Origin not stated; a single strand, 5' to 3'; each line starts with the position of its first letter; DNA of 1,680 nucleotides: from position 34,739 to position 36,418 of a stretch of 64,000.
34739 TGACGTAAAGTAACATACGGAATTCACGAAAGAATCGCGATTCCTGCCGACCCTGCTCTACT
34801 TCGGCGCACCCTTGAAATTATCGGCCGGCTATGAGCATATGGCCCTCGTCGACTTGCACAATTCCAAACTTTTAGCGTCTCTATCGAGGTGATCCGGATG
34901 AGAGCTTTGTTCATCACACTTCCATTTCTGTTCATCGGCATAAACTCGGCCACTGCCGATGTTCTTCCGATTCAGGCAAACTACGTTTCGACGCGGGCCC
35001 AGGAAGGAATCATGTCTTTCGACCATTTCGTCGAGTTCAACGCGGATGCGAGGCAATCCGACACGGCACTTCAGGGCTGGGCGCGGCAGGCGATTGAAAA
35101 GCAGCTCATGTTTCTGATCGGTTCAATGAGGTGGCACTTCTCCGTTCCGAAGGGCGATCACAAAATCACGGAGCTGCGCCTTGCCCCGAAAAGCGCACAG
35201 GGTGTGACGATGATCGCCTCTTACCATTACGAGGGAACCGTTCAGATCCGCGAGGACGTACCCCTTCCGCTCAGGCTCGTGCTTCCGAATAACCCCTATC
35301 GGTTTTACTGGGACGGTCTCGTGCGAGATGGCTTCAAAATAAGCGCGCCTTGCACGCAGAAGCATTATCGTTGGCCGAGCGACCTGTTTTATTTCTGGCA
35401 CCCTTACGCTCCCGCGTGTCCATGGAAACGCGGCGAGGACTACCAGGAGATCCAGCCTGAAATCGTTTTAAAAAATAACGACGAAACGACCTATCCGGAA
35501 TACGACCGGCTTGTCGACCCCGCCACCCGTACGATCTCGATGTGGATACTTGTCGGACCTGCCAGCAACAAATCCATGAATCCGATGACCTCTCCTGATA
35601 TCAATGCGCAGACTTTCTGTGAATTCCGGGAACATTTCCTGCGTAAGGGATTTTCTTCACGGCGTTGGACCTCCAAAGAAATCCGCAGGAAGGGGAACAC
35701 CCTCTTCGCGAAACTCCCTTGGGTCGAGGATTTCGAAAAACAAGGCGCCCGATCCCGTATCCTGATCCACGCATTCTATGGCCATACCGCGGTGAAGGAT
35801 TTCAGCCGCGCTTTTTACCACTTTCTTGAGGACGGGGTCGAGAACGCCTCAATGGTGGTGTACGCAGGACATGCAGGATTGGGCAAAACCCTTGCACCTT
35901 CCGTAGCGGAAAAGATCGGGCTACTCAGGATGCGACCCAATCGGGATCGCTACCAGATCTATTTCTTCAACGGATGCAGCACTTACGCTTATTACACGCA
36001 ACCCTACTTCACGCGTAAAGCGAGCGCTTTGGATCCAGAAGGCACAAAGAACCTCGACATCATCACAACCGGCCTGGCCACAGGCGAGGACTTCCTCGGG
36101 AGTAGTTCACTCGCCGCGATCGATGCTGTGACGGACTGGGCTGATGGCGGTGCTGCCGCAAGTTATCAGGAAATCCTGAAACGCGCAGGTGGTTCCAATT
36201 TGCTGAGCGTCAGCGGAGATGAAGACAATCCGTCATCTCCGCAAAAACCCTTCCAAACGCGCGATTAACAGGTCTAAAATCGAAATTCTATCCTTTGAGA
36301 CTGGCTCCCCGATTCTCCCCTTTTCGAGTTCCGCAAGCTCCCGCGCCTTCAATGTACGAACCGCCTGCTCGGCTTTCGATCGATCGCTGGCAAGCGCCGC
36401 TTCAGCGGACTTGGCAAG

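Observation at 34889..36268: Secreted protein with a candidate caspase-like (clan CD) His-Cys catalytic dyad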

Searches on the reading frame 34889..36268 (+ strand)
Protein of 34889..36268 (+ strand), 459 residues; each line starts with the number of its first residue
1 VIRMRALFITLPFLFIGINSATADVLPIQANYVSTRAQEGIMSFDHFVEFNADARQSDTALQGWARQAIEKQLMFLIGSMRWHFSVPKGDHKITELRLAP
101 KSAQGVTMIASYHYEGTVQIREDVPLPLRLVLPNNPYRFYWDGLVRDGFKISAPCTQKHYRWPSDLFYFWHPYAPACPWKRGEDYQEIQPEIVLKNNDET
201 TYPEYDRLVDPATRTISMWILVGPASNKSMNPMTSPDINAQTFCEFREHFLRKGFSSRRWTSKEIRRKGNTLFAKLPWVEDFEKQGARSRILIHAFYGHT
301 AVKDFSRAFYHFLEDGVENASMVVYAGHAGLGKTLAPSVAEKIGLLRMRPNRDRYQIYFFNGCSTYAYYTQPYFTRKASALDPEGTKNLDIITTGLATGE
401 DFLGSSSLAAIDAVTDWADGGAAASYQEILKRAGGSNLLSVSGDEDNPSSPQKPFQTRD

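Call 3: search_protein_families(library=pfam, proteins=[window:34889-36268:+], max_evalue=1)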
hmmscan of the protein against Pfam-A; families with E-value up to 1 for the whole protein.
window:34889-36268:+ (459 aa): 0 families

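Call 4: search_protein_families(library=ncbifam, proteins=[window:34889-36268:+], max_evalue=1)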
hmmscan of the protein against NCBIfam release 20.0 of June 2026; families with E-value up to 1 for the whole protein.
window:34889-36268:+ (459 aa): 0 families
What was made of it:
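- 34985..35524 (+): N-terminal domain (residues 33-212). It has a ferredoxin-like α+β core plus a Cys-containing insert, and ends in the conserved T-Y-P-E-Y..R-L linker. There is no Pfam or NCBIfam hit (calls 3, 4).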

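Call 5: search_solved_structures(query=window:34889-36268:+, max_evalue=10, show_alignments=2)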
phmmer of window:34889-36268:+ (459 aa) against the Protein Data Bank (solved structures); distinct sequences matched with E-value up to 10: 0.

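Call 6: find_homologous_proteins(query=window:34889-36268:+, max_evalue=0.001)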
Query window:34889-36268:+ (459 aa): 169 proteins with E <= 0.001 among 8000 candidates; the best 120 are listed.
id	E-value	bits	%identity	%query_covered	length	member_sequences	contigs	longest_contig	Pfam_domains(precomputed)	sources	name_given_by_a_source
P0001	0.0e+0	1064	100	99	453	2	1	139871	-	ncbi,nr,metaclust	ncbi:MAG: hypothetical protein A2X94_06855 [Bdellovibrionales bacterium GWB1_55_8]|nr:MAG: hypotheti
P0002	2.9e-96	341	41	91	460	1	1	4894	-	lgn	-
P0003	5.5e-96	340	41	91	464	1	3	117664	-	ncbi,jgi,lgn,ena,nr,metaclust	ncbi:MAG: hypothetical protein A2X94_15430 [Bdellovibrionales bacterium GWB1_55_8]|nr:MAG: hypotheti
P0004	6.9e-92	327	39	95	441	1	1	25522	-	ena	-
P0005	8.5e-89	316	38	97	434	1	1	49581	-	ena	-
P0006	1.3e-88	316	38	95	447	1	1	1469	-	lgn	-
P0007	3.9e-87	311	37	99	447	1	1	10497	-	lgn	-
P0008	4.5e-86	307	40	95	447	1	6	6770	-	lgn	-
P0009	5.2e-86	307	39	91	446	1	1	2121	-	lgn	-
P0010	1.5e-84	302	38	92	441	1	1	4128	-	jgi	jgi:hypothetical protein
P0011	2.9e-83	298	37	91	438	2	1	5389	-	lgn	-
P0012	3.3e-83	298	38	91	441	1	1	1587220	-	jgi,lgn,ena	jgi:hypothetical protein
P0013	6.2e-83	297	38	92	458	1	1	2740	-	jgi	jgi:hypothetical protein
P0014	1.9e-82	295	37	98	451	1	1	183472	-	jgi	-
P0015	4.2e-82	294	36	97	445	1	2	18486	-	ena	-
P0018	2.5e-81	292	37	91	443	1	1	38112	-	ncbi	-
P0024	4.6e-79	284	36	92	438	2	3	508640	-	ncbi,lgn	-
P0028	3.3e-77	278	36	91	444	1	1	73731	-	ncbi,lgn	-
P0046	2.2e-72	262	35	91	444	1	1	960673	-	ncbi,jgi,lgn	ncbi:MAG: hypothetical protein WC635_10855 [Bacteriovorax sp.]|jgi:hypothetical protein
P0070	1.9e-65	239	36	92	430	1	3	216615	-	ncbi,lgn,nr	ncbi:MAG: hypothetical protein BroJett040_11090 [Oligoflexia bacterium]|nr:MAG: hypothetical protein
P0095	2.6e-47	180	32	83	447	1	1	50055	-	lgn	-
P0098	2.7e-45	173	31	99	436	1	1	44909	-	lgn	-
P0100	1.1e-43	168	30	92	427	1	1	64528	-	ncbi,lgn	-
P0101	2.4e-43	167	30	97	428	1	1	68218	-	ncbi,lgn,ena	-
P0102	3.5e-41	159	28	98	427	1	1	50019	-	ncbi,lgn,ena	-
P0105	1.7e-39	154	29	97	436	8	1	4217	-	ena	-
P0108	4.1e-38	149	27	98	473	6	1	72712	-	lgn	-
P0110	5.0e-36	142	27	96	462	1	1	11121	-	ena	-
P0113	1.3e-35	141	31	84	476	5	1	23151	-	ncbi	-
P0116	1.5e-34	138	32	84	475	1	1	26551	-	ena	-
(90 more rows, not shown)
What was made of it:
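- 34889..36268 (+): Gene for the 459-aa protein. The probable true start is ATG 34898; NCBI annotates TTG 34907. It is identical to 'hypothetical protein A2X94_06855, Bdellovibrionales bacterium GWB1_55_8' (call 6).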

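Call 9: search_solved_structures(query=A1, max_evalue=10, show_alignments=3)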
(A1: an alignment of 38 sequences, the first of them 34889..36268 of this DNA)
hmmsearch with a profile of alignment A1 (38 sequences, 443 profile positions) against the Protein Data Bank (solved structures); distinct sequences matched with E-value up to 10: 1.
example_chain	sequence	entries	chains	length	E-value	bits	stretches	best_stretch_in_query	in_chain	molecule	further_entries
7kw8_A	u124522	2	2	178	0.55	12.3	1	221-292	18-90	tRNA 2'-phosphotransferase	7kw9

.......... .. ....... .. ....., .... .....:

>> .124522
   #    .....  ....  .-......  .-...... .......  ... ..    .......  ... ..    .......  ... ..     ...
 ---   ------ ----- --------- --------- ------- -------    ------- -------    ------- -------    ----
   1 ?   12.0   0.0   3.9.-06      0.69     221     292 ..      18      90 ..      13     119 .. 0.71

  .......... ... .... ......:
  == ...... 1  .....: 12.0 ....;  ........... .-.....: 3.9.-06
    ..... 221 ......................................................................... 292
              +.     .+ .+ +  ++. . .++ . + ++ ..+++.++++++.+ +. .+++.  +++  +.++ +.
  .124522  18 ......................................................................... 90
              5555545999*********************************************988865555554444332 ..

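Call 10: search_protein_families(library=pfam, alignment_id=A1, max_evalue=1)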
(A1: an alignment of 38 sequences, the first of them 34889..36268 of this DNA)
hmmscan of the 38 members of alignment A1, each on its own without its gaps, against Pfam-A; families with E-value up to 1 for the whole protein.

A. member 1, window:34889-36268:+ (459 aa): 0 families

B. families by the number of members that match (of 38 scanned): 17 families
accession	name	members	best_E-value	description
PF01364.23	Peptidase_C25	3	0.01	Peptidase family C25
PF03568.22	Peptidase_C50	3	0.038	Peptidase family C50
PF25126.1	DUF7818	2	0.0048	Domain of unknown function (DUF7818)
PF08139.17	LPAM_1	2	0.006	Prokaryotic membrane lipoprotein lipid attachment site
PF25432.1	FF_PRPF40A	1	0.022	PRPF40A-like, FF domain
PF25185.1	Tad3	1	0.025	Type I Thoeris inhibitor Tad3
PF22467.3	KH_GLD-3_3rd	1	0.066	GLD-3 3rd KH domain (aka KH4)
PF19990.4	DUF6426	1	0.068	Family of unknown function (DUF6426)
PF20740.2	TP0453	1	0.079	Outer membrane-associated lipoprotein TP0453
PF14902.11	DUF4494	1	0.082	Domain of unknown function (DUF4494)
PF03551.20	PadR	1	0.086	Transcriptional regulator PadR-like family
PF24335.1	DUF7503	1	0.19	Family of unknown function (DUF7503)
PF17636.7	UL21a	1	0.2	Viral Unique Long protein 21a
PF25599.1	Ephrin_CRD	1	0.23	Ephrin cysteine rich domain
PF08334.16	T2SSG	1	0.24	Type II secretion system (T2SS), protein G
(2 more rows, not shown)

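Call 17: find_encoding_contigs(protein=P0012, flank=6000, max_places=2)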
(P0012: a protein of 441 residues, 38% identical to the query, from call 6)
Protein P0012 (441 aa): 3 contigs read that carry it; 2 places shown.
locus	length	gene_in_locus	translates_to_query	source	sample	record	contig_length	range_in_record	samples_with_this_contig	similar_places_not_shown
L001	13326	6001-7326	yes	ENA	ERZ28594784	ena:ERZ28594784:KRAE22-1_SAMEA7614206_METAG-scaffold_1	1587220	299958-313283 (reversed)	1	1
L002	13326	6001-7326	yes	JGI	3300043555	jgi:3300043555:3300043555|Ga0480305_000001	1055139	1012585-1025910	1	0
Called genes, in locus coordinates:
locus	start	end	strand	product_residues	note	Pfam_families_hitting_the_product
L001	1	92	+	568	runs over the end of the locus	-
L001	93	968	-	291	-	PF05448:AXE1 (faint), PF00561:Abhydrolase_1, PF12146:Hydrolase_4, PF00326:Peptidase_S9 (weak), PF12697:Abhydrolase_6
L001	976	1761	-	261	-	-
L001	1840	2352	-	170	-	PF14378:PAP2_3 (faint), PF01569:PAP2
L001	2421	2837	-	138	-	-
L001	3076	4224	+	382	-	-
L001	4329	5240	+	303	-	PF03734:YkuD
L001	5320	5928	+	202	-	-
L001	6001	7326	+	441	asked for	-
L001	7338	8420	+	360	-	-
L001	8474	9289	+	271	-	-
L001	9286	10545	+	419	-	PF12704:MacB_PCD, PF02687:FtsX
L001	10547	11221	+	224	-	PF00005:ABC_tran, PF02463:SMC_N (faint), PF13304:AAA_21 (faint)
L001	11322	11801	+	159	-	PF11220:DUF3015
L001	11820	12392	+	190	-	PF11220:DUF3015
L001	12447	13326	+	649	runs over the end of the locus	PF25225:DUF7843, PF13387:Lnb_N, PF25222:DUF7840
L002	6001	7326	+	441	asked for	-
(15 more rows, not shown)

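Call 18: find_encoding_contigs(protein=P0003, flank=6000, max_places=2)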
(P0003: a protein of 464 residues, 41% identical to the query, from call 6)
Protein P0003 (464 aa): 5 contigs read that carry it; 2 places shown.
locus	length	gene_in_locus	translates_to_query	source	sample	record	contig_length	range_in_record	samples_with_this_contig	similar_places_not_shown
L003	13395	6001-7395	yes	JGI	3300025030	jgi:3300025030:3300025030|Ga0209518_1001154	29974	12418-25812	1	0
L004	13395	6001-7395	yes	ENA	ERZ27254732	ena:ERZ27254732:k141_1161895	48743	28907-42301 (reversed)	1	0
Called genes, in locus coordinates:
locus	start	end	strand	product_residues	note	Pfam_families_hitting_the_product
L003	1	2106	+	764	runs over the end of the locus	PF22085:NorB_cytochrome_c-like, PF00115:COX1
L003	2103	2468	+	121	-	-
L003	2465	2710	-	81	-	-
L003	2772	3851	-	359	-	-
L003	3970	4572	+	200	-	PF04011:LemA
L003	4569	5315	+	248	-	PF04536:TPM_phosphatase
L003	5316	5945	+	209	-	PF04536:TPM_phosphatase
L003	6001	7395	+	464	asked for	-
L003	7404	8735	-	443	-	-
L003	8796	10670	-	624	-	PF25226:DUF7844, PF13387:Lnb_N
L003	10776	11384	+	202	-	PF09498:DUF2388 (weak)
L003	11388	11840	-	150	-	PF22091:DUF6941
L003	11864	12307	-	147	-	PF00383:dCMP_cyt_deam_1, PF14437:MafB19-deam, PF14439:Bd3614-deam (weak)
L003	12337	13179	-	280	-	PF07238:PilZ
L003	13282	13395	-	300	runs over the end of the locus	PF13527:Acetyltransf_9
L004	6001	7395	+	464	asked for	-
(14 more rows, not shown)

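Call 19: predict_structure(alignment_id=A1)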
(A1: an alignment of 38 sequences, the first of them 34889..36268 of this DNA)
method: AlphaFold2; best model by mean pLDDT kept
length: 459 residues; sequences in the alignment: 38
mean_pLDDT: 86.7   pTM: 0.84
mean pLDDT of the five models: 86.7, 85.5, 85.4, 84.9, 84.7
residues with pLDDT >= 90: 283; 70-90: 116; 50-70: 34; < 50: 26
segments of 3 or more residues with pLDDT < 50: 1-4, 16-32
pLDDT, mean of each block of 10 residues (from residue 1): 47 48 37 66 98 91 95 92 86 95 88 94 93 96 95 90 86 95 98 89 97 97 88 94 96 98 90 89 98 96 82 95 85 80 82 95 65 92 94 75 88 98 94 80 92 70
secondary structure, 60 per line:
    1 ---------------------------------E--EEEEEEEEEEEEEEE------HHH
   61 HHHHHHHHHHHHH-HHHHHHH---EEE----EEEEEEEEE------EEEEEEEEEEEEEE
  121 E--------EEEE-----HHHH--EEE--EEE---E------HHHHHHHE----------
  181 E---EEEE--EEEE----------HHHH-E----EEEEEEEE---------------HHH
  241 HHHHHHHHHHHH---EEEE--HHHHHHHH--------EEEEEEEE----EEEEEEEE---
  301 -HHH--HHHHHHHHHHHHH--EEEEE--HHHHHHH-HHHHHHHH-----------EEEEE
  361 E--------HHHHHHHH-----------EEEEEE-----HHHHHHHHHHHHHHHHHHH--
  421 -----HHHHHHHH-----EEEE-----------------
elements in order: E37-51 H58-73 H75-81 E85-87 E92-100 E107-121 E130-133 H139-142 E145-147 E150-152 H163-169 E185-188 E191-194 H205-208 E215-222 H238-252 E256-259 H262-269 E278-285 E290-297 H307-319 E322-326 H329-335 H337-344 E356-361 H370-377 E389-394 H400-418 H426-433 E439-442
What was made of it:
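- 34889..34957 (+): Signal-peptide-like N-terminus (M)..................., with a predicted cleavage after A-T-A (residue 23). Model pLDDT is below 50 for residues 1-4 and 16-32 (call 19).
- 35525..36238 (+): Caspase-haemoglobinase-fold catalytic domain (residues about 213-450). The secondary-structure order is in call 19.
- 35951..35995 (+): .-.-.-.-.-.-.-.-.363-S-T-Y-A-Y-Y: strand plus the catalytic cysteine (codon 35975-35977). The strand 356-361 precedes it (call 19).
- Fold: The model has pLDDT 86.7 and pTM 0.84 (call 19).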

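Call 22: fold_search(model_id=the predicted structure, library=pdb)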
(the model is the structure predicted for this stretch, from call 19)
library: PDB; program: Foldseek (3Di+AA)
matches with E <= 10: 574; with E <= 0.001: 0
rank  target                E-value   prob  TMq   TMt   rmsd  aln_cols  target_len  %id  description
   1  5ldd_F                2.9e-03  0.85  0.16  0.35   7.5       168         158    7  Crystal structure of the heterodimeric GEF Mon1-Ccz1 in complex with Ypt7 (released 2017-01-18)
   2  3q5e_A                3.0e-03  0.87  0.17  0.18  10.7       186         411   12  crystal structure of human Atlastin-1 (residues 1-447) bound to GDP, crystal form 2 (released 2011-01-19)
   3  9hma                  4.3e-03  0.99  0.26  0.09   6.6       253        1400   12  Cryo-EM structure of apo human separase (released 2025-09-03)
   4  3q5e_C                4.3e-03  0.72  0.16  0.18  15.7       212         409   12  crystal structure of human Atlastin-1 (residues 1-447) bound to GDP, crystal form 2 (released 2011-01-19)
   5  6djl_G                4.8e-03  0.66  0.16  0.31  10.2       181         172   13  Crystal structure of the Rab11 GEF SH3BP5 bound to nucleotide free Rab11A (released 2018-09-26)
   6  6xjn                  5.1e-03  0.66  0.15  0.17  11.6       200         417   12  Human atlastin-1 (residues 1-439) bound to GDP-Mg2+ exhibits an ordered amino terminus (released 2021-06-30)
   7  9hm7                  5.4e-03  0.98  0.24  0.10   7.3       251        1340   12  Cryo-EM structure of apo human separase with the mutation C2029S (released 2025-09-03)
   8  9hn0_B                6.1e-03  0.98  0.23  0.07   7.7       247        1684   12  Cryo-EM structure of human separase bound to SCC1 (310-550 aa) (released 2025-09-03)
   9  4ido_A                6.8e-03  0.54  0.20  0.21  13.5       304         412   12  human atlastin-1 1-446, C-his6, GDPAlF4- (released 2013-01-09)
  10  8ezj_C                7.2e-03  0.87  0.16  0.35   7.4       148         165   14  Cryo-EM structure of the S. cerevisiae Arf-like protein Arl1 bound to the Arf guanine nucleotide exchange factor Gea2 (released 2023-11-15)
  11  6ixv_G                7.2e-03  0.60  0.15  0.29   8.4       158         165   13  Crystal structure of SH3BP5-Rab11a (released 2019-03-20)
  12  2wjh_A                7.7e-03  0.92  0.17  0.36   6.4       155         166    9  Structure and function of the FeoB G-domain from Methanococcus jannaschii (released 2009-07-28)
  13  3a1w                  7.7e-03  0.75  0.17  0.37   8.8       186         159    9  Crystal structue of the G domain of T. maritima FeoB iron iransporter (released 2009-09-22)
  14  9jjw                  7.7e-03  0.66  0.21  0.24  15.5       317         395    7  Truncated RNF112, GDP-bound form 1 (released 2025-04-23)
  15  9hn5_A                8.1e-03  0.97  0.25  0.09   8.1       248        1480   12  Cryo-EM structure of human separase bound to phosphorylated SCC1 (100-320 aa) (released 2025-09-03)
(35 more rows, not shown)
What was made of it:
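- Closest known: Separase. Same: Foldseek gives separase a probability of 0.97-0.99 (call 22).
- Foldseek returns GTPase hits at E of about 3e-3 to 2e-2 (call 22).
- Tried and rejected: Foldseek against the PDB: It was weak and mixed with GTPases (call 22).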

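Call 25: search_protein_representatives(alignment_id=A1)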
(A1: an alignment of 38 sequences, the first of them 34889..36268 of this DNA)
Query: 38 sequences, 443 profile positions. Proteins with E-value up to 0.001 (for the whole library): 1361; up to 1e-10: 965; up to 1e-30: 430. The best 150 are listed.
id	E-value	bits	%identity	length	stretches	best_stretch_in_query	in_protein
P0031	2.8e-171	586.7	-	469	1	19-442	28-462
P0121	3.3e-167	573.4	-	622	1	6-441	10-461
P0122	5.7e-166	569.3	-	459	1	20-439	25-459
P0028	1.2e-163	561.6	-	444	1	21-441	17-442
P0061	1.8e-159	547.8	-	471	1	5-441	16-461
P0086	9.2e-157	538.9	-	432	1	24-442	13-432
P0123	2.2e-155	534.4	-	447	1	8-441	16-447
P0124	5.6e-155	533.0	-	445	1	8-441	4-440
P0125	4.7e-153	526.7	-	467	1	6-439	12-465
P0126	2.5e-152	524.3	-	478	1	7-442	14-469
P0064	1.7e-151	521.6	-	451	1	20-442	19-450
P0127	2.0e-150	518.0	-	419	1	29-442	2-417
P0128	6.3e-149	513.1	-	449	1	3-442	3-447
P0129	7.5e-149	512.8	-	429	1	4-439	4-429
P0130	9.0e-149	512.6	-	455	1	23-442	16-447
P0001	1.2e-137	475.9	-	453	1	5-442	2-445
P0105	1.3e-135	469.2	-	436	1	1-440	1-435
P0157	4.1e-133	461.0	-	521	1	22-440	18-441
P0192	4.5e-115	401.5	-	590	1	27-442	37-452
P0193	8.0e-115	400.7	-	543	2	27-371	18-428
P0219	2.8e-98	346.2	-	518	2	222-440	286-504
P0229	3.8e-93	329.3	-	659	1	6-441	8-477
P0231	7.1e-93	328.4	-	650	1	2-441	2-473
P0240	2.0e-89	317.0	-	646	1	24-441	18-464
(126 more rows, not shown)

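Call 28: find_encoding_contigs(protein=P0046, flank=6000, max_places=1)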
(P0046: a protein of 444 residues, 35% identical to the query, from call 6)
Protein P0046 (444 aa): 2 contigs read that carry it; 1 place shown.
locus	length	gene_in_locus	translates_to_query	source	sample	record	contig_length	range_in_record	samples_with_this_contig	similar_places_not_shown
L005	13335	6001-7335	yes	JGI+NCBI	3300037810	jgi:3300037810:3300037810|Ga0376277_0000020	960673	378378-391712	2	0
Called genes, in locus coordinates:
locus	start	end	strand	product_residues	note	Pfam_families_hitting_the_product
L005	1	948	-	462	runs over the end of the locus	PF00171:Aldedh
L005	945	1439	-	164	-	PF01625:PMSR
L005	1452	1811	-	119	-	PF08570:DUF1761 (weak)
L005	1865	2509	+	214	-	PF05175:MTS (weak), PF10294:Methyltransf_16 (weak)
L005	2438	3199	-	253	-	PF01026:TatD_DNase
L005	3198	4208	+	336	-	PF04055:Radical_SAM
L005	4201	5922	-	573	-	PF02743:dCache_1, PF00512:HisKA, PF02518:HATPase_c, PF14501:HATPase_c_5 (weak)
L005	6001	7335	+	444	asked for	-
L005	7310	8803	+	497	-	PF03415:Peptidase_C11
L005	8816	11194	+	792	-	PF00270:DEAD, PF04851:ResIII (weak), PF00271:Helicase_C, PF08482:HrpB_C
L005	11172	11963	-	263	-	-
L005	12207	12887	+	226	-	PF01902:Diphthami_syn_2_N, PF28410:Diphthami_syn_2_C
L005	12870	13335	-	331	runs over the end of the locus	-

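Call 29: find_encoding_contigs(protein=P0070, flank=6000, max_places=1)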
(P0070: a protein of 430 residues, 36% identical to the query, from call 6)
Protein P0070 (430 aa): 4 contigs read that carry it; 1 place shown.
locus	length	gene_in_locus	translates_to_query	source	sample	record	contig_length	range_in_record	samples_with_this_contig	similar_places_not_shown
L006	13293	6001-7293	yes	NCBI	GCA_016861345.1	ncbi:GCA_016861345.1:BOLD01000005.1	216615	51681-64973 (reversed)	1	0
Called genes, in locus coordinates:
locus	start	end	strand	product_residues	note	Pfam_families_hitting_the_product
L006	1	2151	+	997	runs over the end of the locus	PF02518:HATPase_c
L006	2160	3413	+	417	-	PF00072:Response_reg (weak), PF00512:HisKA, PF02518:HATPase_c, PF14501:HATPase_c_5 (weak)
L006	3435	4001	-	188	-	PF01169:GDT1, PF01925:TauE (faint), PF01169:GDT1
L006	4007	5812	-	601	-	PF02310:B12-binding (faint), PF04055:Radical_SAM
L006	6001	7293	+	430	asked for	-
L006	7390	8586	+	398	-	PF00027:cNMP_binding, PF00563:EAL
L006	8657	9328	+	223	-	-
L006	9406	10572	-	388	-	-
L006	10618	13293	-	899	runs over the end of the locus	-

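Call 30: find_encoding_contigs(protein=P0113, flank=6000, max_places=1)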
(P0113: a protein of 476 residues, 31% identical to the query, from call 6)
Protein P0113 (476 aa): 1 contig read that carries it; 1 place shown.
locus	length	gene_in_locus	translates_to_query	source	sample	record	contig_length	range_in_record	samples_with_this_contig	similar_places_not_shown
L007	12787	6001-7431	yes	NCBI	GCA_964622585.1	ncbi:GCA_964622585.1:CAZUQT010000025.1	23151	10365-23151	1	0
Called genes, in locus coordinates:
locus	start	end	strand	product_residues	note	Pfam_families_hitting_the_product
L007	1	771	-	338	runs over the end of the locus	PF13387:Lnb_N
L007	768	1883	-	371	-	PF00149:Metallophos, PF12850:Metallophos_2 (weak)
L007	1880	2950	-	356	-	PF00962:A_deaminase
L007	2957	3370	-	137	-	-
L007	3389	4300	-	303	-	PF00294:PfkB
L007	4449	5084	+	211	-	PF01470:Peptidase_C15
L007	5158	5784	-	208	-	PF13521:AAA_28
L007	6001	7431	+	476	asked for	-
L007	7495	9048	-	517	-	PF00149:Metallophos, PF02872:5_nucleotid_C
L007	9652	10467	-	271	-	-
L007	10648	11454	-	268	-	PF00756:Esterase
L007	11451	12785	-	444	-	?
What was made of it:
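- Some family members are lipoproteins and sit near envelope genes such as a LolCDE-like ABC transporter, YkuD and Lnb_N (calls 17, 18, 30).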
